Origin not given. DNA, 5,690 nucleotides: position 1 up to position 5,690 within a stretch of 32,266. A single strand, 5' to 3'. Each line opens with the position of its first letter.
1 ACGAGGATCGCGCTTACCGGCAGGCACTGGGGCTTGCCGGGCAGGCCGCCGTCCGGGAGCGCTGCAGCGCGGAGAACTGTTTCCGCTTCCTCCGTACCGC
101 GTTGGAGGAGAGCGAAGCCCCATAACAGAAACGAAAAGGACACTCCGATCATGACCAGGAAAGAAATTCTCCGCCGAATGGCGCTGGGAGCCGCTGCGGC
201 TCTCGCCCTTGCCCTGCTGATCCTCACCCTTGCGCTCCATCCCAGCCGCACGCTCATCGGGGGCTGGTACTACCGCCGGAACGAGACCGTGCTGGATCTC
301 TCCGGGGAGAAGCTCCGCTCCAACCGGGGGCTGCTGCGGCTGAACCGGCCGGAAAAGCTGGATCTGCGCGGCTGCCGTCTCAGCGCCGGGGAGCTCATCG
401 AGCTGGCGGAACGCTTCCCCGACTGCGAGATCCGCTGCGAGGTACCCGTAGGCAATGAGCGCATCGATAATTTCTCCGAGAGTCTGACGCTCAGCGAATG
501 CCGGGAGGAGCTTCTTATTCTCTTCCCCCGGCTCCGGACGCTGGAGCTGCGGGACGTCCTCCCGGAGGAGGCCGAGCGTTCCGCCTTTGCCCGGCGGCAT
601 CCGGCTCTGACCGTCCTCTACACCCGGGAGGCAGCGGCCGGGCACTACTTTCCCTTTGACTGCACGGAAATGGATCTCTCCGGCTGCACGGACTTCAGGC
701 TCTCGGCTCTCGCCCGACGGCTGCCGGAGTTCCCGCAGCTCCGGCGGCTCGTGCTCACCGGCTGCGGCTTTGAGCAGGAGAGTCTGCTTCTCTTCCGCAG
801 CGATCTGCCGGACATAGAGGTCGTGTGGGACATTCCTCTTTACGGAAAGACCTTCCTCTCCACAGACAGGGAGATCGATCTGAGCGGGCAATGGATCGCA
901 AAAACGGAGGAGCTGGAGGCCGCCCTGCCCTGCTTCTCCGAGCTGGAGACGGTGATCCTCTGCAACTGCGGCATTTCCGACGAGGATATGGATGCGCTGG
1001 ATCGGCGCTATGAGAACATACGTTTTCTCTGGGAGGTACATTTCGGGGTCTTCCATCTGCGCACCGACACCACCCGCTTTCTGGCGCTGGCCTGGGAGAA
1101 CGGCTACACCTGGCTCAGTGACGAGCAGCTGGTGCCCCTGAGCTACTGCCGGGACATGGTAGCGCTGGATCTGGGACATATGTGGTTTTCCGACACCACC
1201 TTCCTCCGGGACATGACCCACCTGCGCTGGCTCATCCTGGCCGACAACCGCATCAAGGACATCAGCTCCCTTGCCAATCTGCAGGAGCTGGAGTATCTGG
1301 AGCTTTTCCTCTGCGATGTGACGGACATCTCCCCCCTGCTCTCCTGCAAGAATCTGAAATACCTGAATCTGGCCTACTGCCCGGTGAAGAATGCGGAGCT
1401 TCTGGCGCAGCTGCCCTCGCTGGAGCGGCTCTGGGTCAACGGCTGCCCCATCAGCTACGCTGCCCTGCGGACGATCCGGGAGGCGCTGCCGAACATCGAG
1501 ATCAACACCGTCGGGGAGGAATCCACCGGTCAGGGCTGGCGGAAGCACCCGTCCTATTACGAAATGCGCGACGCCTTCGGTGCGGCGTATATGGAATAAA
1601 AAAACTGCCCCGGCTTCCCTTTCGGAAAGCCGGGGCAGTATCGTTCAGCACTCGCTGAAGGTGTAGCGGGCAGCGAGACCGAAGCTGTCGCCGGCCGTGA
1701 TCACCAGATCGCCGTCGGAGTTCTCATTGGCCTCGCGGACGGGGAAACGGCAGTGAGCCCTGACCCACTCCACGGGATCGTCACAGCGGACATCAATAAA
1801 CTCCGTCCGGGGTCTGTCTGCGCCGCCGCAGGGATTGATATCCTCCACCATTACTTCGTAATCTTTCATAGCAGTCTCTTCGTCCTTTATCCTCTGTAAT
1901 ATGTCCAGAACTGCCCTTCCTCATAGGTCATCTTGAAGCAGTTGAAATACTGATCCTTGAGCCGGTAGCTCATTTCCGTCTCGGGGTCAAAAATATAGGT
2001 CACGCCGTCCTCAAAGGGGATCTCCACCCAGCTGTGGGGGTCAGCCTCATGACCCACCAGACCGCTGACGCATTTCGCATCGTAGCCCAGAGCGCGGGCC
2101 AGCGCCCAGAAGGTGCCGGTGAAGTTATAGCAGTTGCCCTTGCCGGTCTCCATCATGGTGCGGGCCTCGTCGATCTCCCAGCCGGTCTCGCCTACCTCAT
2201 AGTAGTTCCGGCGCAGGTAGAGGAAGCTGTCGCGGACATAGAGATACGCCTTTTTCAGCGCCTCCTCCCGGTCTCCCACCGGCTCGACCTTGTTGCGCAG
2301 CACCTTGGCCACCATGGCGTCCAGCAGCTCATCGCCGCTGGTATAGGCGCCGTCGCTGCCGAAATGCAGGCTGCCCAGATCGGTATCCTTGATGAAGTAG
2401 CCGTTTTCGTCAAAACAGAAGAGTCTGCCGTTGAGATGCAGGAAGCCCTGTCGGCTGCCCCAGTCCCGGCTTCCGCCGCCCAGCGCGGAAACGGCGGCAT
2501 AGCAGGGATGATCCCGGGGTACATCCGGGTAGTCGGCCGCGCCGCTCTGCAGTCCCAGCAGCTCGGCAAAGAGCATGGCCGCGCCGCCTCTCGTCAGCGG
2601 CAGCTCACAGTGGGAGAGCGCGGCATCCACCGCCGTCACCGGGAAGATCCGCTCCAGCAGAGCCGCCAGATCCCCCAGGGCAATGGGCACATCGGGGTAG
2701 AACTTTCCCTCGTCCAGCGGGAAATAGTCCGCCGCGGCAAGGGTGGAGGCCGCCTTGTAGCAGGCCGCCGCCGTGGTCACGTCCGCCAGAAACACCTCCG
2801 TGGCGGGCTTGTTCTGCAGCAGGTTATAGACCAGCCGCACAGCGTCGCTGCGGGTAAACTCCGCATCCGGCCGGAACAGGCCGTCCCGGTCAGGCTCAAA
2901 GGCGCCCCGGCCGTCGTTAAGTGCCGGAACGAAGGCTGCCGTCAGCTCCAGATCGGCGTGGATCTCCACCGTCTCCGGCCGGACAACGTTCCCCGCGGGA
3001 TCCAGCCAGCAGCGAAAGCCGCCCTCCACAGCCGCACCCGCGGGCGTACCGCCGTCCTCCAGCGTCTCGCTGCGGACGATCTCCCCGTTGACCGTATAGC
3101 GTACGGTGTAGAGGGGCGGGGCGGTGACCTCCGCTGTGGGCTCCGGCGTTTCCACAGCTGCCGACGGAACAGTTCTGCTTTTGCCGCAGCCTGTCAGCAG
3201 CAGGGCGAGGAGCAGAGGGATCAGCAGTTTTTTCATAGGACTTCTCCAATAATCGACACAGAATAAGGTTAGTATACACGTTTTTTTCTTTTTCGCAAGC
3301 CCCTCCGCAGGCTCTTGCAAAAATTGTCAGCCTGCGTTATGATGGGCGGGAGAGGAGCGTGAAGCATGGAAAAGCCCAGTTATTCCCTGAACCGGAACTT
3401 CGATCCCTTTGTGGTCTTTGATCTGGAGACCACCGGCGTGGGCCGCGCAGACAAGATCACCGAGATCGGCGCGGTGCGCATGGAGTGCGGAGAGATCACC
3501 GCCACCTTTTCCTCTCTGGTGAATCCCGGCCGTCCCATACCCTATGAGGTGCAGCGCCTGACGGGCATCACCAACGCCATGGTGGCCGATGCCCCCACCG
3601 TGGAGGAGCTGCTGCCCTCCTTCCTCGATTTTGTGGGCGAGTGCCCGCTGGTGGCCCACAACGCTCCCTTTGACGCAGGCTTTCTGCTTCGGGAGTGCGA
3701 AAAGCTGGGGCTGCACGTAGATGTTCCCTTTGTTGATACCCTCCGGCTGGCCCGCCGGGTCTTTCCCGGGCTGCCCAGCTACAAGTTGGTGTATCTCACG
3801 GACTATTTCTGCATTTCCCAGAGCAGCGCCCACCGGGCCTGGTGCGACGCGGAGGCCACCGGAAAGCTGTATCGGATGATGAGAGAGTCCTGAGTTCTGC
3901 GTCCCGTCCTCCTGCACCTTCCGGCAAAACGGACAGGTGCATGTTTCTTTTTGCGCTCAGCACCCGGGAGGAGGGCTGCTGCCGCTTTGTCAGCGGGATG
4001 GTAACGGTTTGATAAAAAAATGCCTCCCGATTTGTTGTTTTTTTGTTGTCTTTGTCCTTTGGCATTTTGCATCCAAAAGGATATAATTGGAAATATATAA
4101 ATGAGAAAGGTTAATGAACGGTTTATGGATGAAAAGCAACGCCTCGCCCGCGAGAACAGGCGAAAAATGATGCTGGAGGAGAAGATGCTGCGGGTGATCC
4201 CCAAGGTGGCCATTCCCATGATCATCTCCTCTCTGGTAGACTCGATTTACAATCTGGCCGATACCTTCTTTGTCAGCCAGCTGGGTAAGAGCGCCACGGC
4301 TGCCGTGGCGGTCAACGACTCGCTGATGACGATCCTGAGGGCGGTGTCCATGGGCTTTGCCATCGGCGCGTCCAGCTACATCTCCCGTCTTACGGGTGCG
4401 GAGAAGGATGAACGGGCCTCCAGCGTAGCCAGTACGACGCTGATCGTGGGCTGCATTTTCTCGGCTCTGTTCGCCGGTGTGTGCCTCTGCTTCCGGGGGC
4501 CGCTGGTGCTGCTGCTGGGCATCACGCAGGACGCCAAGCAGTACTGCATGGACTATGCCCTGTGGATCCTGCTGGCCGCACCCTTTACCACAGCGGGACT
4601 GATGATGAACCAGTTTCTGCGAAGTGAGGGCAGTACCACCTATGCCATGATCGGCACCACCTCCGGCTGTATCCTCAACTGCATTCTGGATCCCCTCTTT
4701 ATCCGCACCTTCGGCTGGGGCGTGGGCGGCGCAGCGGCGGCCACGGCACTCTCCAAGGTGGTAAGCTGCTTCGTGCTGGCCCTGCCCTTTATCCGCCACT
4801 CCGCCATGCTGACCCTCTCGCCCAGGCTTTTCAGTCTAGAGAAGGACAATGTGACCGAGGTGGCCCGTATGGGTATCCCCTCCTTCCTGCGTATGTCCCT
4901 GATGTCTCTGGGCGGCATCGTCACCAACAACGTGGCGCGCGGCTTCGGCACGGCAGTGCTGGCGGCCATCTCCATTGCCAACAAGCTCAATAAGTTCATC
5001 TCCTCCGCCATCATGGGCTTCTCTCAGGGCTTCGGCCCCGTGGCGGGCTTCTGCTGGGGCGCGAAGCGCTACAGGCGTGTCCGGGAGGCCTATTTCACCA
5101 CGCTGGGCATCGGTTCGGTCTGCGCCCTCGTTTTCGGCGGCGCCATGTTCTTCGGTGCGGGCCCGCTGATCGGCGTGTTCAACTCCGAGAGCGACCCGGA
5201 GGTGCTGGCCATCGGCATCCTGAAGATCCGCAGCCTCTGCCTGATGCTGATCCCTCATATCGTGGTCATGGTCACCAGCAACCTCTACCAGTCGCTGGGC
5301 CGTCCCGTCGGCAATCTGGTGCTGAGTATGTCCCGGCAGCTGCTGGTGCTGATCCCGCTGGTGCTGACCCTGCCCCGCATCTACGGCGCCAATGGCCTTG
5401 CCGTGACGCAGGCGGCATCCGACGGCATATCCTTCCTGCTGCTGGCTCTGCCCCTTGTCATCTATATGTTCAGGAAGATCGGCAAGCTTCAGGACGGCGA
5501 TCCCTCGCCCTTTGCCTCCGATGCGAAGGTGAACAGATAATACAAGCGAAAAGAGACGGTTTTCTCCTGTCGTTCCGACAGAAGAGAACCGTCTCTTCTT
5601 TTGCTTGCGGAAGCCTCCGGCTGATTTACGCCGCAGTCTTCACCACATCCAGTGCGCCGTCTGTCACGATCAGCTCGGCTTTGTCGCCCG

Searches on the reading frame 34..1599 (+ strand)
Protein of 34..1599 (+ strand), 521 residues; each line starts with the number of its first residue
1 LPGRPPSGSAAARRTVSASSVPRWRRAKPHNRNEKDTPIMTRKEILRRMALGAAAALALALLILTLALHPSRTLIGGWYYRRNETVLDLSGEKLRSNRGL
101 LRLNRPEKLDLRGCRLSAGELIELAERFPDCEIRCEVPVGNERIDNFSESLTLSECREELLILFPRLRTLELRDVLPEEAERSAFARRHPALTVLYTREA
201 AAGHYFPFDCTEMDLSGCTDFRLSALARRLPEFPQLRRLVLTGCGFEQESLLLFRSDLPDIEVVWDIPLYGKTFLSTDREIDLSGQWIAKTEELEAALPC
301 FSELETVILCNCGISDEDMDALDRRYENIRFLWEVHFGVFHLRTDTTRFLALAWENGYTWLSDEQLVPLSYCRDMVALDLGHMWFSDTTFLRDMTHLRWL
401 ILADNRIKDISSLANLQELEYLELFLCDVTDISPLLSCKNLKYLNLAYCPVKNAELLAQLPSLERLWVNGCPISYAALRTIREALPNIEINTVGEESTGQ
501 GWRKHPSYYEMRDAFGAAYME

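Call 12: search_protein_families(library=pfam, proteins=[window:34-1599:+], max_evalue=0.001)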
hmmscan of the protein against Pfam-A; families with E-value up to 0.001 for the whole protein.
window:34-1599:+ (521 aa): 6 families
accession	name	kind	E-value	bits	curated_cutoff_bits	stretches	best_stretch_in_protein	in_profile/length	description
PF12799.13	LRR_4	-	1.9e-16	60.1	27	3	395-435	1-42/44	Leucine Rich repeats (2 copies)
PF13855.12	LRR_8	-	2.3e-08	34.1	27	1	387-425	17-57/61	Leucine rich repeat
PF24758.1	LRR_At5g56370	-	2.3e-06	27.9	27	0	412-481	9-81/227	FBD-associated F-box protein At5g56370, LRR repeats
PF00560.39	LRR_1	-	1.4e-05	24.7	20.6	0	396-416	1-23/23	Leucine Rich Repeat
PF13516.12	LRR_6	-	7.5e-05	22.9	23.4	0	438-452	2-16/24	Leucine Rich repeat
PF23952.1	LRR_EndoS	-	0.00053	20.6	27.9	0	400-470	28-91/116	Endo-beta-N-acetylglucosaminidase EndoS LRR domain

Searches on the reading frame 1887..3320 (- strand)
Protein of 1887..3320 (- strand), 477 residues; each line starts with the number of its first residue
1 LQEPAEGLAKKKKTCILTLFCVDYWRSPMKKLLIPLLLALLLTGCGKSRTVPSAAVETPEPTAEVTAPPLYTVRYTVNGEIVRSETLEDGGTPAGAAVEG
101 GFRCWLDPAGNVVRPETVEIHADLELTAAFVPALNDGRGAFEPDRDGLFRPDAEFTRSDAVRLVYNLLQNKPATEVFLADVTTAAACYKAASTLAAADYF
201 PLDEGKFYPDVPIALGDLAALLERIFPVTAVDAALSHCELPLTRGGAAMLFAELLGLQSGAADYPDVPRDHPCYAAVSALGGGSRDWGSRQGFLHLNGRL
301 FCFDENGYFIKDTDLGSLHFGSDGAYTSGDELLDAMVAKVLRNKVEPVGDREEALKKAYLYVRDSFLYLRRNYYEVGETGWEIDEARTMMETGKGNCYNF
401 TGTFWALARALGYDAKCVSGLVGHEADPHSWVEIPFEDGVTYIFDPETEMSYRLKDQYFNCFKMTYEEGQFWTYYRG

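Call 12: search_protein_families(library=pfam, proteins=[window:1887-3320:-], max_evalue=0.001)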
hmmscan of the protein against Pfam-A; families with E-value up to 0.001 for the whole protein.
window:1887-3320:- (477 aa): 2 families
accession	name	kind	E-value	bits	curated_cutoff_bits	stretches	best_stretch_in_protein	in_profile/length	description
PF01841.26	Transglut_core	-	1.8e-13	51.1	23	1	345-440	8-102/108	Transglutaminase-like superfamily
PF00395.25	SLH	-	0.00019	21.8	20.8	0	138-160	21-43/44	S-layer homology domain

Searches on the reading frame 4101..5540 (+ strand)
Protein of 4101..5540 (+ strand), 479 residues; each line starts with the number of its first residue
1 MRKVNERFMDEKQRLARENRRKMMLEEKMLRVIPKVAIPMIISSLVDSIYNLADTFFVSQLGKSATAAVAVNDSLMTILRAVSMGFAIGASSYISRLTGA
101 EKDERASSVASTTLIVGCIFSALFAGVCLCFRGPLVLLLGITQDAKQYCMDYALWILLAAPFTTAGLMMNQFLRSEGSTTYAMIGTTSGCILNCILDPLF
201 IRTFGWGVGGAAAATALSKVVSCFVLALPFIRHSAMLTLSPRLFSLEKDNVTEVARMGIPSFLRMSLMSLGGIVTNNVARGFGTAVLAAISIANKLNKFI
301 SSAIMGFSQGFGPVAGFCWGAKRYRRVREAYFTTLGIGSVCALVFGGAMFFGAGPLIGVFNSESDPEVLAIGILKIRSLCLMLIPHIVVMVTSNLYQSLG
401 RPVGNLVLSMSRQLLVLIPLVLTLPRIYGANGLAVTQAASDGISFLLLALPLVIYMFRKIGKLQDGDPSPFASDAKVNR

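Call 12: search_protein_families(library=pfam, proteins=[window:4101-5540:+], max_evalue=0.001)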
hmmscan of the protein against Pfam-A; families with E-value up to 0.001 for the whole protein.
window:4101-5540:+ (479 aa): 1 family
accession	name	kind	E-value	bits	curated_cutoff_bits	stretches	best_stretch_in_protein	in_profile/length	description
PF01554.23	MatE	-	5.7e-44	150.1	24.9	2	39-199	1-161/161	MatE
